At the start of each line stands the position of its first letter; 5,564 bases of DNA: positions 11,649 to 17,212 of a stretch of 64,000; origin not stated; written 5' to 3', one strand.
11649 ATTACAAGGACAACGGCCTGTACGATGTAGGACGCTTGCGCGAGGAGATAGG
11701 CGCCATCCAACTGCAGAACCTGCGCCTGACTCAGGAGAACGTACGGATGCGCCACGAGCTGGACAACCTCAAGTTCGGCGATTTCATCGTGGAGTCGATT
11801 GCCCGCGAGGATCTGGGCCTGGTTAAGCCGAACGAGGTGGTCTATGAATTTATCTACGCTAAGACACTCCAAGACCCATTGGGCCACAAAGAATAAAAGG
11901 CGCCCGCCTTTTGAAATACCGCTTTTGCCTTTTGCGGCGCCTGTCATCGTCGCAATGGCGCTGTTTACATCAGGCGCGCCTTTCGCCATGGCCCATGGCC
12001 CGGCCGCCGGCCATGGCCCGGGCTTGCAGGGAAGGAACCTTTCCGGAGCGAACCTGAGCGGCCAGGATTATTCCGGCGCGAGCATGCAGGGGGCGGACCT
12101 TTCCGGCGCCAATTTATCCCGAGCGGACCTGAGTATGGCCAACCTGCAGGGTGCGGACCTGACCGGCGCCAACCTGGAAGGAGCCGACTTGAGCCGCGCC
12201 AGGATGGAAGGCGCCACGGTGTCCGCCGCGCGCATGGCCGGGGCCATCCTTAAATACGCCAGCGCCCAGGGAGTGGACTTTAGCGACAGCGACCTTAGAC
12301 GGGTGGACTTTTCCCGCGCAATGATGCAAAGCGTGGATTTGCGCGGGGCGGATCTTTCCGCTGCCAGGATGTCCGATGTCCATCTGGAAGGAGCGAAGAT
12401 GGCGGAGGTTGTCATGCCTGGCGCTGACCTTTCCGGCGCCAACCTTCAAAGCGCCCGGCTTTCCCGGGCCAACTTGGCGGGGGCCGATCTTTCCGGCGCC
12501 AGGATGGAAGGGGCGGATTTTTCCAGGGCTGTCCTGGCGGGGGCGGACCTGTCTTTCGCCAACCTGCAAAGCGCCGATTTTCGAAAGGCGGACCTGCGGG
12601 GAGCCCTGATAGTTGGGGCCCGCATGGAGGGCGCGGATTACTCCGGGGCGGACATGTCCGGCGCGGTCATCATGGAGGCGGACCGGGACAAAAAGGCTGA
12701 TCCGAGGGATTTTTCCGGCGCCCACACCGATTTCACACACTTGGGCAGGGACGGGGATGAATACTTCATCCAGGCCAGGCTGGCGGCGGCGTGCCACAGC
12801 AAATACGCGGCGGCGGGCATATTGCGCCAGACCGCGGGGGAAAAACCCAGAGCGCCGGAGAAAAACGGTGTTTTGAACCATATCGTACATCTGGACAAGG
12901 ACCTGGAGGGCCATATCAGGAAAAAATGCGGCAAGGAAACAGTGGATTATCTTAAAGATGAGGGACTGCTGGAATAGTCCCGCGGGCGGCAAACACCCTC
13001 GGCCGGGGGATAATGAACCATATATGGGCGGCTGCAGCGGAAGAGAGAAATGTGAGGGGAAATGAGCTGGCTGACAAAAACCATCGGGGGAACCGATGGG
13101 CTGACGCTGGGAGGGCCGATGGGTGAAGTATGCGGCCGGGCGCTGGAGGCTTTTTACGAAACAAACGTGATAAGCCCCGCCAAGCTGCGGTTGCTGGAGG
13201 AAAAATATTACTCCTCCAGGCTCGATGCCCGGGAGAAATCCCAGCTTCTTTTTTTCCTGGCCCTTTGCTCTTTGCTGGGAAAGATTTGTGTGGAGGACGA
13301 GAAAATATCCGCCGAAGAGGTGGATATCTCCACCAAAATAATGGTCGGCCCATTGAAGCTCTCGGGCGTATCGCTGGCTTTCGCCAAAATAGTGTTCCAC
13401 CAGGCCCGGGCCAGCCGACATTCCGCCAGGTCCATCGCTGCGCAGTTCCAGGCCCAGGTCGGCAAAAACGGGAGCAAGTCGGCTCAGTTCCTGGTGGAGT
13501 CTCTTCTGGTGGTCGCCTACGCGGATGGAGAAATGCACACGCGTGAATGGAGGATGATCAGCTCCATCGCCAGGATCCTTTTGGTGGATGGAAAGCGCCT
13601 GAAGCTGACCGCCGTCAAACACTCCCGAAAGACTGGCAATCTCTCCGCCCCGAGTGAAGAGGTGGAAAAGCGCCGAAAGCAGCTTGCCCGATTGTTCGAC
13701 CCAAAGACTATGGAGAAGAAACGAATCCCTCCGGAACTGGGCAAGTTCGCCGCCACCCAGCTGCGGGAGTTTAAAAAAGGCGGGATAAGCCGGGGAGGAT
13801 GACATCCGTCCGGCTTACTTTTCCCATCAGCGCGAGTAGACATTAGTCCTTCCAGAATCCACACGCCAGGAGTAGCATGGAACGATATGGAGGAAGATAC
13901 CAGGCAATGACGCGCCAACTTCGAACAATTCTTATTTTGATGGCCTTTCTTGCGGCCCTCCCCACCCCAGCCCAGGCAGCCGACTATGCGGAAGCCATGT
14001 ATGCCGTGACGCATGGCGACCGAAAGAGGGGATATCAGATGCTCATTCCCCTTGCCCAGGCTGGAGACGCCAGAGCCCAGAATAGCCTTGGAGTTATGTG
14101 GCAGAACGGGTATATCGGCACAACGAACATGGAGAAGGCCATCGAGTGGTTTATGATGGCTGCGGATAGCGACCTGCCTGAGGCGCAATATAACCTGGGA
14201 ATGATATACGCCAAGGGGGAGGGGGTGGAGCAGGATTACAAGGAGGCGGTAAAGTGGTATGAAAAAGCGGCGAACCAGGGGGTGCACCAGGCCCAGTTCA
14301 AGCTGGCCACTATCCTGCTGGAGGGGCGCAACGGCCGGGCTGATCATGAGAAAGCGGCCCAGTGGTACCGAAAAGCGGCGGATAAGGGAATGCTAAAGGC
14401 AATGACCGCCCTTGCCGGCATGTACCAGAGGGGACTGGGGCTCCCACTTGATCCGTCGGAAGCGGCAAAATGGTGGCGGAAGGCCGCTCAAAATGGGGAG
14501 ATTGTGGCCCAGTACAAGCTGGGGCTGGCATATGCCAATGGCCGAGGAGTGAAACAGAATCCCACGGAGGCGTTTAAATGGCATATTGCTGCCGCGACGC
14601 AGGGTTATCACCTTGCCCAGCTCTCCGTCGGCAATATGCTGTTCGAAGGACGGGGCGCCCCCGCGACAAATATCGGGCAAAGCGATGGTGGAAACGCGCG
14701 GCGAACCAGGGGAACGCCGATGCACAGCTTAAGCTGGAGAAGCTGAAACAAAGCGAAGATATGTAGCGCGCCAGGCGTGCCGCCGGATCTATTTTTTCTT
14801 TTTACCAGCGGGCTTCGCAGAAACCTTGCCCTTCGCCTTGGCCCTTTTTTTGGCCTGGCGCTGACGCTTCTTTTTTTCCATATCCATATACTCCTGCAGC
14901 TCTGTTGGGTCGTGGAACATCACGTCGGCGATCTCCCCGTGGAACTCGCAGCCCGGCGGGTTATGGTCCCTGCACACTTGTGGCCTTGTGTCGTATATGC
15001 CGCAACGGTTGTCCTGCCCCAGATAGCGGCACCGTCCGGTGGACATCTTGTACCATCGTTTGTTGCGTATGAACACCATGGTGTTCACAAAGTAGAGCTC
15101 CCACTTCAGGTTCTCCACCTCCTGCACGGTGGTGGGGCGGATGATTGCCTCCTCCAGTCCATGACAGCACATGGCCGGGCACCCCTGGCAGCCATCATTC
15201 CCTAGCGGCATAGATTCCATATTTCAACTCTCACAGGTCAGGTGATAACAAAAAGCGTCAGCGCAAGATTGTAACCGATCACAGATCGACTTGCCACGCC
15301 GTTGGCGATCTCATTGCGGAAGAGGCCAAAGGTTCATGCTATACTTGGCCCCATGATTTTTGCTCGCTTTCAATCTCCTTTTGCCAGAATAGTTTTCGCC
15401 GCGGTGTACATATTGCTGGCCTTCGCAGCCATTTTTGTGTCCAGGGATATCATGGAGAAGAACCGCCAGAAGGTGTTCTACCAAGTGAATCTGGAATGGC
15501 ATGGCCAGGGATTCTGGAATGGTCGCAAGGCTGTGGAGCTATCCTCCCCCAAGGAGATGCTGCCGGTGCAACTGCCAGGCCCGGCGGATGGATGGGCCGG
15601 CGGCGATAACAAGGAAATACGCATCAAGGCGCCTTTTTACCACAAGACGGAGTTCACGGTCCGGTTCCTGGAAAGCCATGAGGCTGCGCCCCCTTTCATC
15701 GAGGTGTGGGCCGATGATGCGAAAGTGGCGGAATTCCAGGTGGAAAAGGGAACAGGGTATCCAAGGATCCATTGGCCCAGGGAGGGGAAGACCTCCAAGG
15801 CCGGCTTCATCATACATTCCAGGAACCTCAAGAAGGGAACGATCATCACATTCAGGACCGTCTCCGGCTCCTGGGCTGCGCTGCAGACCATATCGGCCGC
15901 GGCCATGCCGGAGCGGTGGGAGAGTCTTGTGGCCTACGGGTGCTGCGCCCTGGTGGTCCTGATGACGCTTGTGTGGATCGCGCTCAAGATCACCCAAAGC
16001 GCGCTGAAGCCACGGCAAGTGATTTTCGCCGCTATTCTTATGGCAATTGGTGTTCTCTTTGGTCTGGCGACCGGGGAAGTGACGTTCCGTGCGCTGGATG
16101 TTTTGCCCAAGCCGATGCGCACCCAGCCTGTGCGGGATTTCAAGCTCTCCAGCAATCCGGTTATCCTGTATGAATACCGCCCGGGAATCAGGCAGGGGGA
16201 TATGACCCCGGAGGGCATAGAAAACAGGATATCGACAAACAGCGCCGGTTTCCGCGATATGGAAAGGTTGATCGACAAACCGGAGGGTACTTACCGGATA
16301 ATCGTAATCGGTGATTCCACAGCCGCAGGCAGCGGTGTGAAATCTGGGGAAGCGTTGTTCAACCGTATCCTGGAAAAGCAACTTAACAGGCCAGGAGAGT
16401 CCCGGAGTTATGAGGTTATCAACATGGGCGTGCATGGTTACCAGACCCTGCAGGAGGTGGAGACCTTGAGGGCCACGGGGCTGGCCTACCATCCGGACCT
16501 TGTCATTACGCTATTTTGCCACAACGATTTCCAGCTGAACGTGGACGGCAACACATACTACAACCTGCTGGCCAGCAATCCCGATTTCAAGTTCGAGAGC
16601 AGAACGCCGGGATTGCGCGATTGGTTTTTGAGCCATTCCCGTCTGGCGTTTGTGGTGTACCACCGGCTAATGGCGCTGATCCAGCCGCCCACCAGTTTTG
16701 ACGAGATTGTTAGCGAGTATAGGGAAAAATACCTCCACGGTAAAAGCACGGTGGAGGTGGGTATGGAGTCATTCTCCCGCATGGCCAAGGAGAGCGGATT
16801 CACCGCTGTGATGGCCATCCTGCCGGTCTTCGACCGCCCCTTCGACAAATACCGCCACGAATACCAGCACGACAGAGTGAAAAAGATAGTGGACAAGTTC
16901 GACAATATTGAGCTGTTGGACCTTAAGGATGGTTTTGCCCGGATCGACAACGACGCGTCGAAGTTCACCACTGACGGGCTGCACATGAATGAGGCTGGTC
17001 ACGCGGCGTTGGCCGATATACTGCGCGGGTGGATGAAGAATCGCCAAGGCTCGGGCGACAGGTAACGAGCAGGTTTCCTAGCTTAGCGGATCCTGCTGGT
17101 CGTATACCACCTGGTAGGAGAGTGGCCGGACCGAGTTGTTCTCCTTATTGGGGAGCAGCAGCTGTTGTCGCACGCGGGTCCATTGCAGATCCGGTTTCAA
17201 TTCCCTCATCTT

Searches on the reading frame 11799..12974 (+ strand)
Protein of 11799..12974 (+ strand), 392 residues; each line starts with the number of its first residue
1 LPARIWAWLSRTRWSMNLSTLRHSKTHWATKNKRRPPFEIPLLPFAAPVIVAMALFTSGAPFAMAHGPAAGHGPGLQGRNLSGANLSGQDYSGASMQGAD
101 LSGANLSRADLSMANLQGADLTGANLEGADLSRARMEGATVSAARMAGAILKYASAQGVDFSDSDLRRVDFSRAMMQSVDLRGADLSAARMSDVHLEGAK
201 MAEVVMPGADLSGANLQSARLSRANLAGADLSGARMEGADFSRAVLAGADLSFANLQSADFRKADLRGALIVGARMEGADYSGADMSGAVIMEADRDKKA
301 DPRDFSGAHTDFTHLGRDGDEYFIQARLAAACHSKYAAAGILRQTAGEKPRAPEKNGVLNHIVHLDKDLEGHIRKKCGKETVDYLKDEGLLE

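Call 28: search_protein_families(library=pfam, proteins=[window:11799-12974:+], max_evalue=0.001)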
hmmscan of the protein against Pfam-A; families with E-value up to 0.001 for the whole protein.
window:11799-12974:+ (392 aa): 4 families
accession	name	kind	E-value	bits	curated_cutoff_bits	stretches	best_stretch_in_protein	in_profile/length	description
PF00805.28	Pentapeptide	-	3e-59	196.5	20.2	6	224-262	1-39/40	Pentapeptide repeats (8 copies)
PF13576.12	Pentapeptide_3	-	5.1e-26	91.1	27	2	212-254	2-47/48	Pentapeptide repeats (9 copies)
PF13599.13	Pentapeptide_4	-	1.2e-19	70.5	38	2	158-225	10-77/78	Pentapeptide repeat region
PF25296.1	Decapeptide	-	1.8e-07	31.3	45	0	236-288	7-59/74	Decapeptide repeat region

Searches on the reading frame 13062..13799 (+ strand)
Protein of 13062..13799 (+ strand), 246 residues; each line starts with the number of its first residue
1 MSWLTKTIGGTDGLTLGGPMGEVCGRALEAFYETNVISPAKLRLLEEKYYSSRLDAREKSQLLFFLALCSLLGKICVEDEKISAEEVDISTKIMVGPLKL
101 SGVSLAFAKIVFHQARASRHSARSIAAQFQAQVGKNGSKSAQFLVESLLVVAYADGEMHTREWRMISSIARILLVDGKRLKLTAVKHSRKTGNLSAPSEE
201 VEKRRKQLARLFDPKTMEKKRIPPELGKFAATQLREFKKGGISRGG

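Call 28: search_protein_families(library=pfam, proteins=[window:13062-13799:+], max_evalue=0.001)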
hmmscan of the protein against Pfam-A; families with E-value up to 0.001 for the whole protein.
window:13062-13799:+ (246 aa): 1 family
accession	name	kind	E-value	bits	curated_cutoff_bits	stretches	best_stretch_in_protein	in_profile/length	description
PF05099.18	TerB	-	6.7e-12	46.2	24.4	1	66-177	2-110/118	Tellurite resistance protein TerB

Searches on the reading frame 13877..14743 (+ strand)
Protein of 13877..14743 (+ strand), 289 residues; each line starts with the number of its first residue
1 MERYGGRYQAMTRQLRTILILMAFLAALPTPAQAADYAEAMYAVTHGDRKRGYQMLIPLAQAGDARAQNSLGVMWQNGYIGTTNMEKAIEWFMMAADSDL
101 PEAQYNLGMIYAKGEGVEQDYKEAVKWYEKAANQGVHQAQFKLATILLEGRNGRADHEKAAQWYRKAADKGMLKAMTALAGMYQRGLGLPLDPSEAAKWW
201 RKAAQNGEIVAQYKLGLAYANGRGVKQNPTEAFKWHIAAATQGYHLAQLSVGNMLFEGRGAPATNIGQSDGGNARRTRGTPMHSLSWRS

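Call 28: search_protein_families(library=pfam, proteins=[window:13877-14743:+], max_evalue=0.001)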
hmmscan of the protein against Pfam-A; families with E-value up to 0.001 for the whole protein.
window:13877-14743:+ (289 aa): 3 families
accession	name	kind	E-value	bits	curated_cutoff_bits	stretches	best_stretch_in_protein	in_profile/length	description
PF08238.18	Sel1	-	1.6e-49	165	30.7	4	101-135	1-35/36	Sel1 repeat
PF23310.1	TPR_27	-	9.7e-05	22.4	27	0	80-126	40-86/110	Plant tetratrico peptide repeats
PF13176.12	TPR_7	-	0.00046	20.5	27.9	0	105-132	3-26/36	Tetratricopeptide repeat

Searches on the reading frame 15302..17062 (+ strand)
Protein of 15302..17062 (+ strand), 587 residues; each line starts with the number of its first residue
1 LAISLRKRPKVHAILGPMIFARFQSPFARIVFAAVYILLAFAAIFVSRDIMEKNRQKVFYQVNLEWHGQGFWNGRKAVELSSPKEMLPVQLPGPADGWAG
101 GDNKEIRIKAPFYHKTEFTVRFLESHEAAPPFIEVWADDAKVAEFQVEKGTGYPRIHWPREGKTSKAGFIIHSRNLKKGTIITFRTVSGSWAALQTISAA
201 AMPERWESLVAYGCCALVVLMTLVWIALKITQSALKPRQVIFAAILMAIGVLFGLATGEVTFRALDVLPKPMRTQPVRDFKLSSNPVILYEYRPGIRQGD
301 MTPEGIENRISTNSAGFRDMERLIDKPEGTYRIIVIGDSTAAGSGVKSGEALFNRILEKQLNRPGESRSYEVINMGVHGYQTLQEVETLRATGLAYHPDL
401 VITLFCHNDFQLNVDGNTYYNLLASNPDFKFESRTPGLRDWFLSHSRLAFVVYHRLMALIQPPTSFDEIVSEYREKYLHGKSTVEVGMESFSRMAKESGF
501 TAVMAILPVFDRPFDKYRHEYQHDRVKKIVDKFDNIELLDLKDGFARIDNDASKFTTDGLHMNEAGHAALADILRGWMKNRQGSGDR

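Call 28: search_protein_families(library=pfam, proteins=[window:15302-17062:+], max_evalue=0.001)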
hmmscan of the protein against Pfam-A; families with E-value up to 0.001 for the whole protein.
window:15302-17062:+ (587 aa): 2 families
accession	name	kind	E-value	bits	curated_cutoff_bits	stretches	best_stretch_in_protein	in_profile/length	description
PF13472.12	Lipase_GDSL_2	-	6.8e-16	59.7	32.9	1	335-569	1-178/178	GDSL-like Lipase/Acylhydrolase family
PF00657.28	Lipase_GDSL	-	8.3e-11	42.9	23.6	1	333-573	1-207/208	GDSL-like Lipase/Acylhydrolase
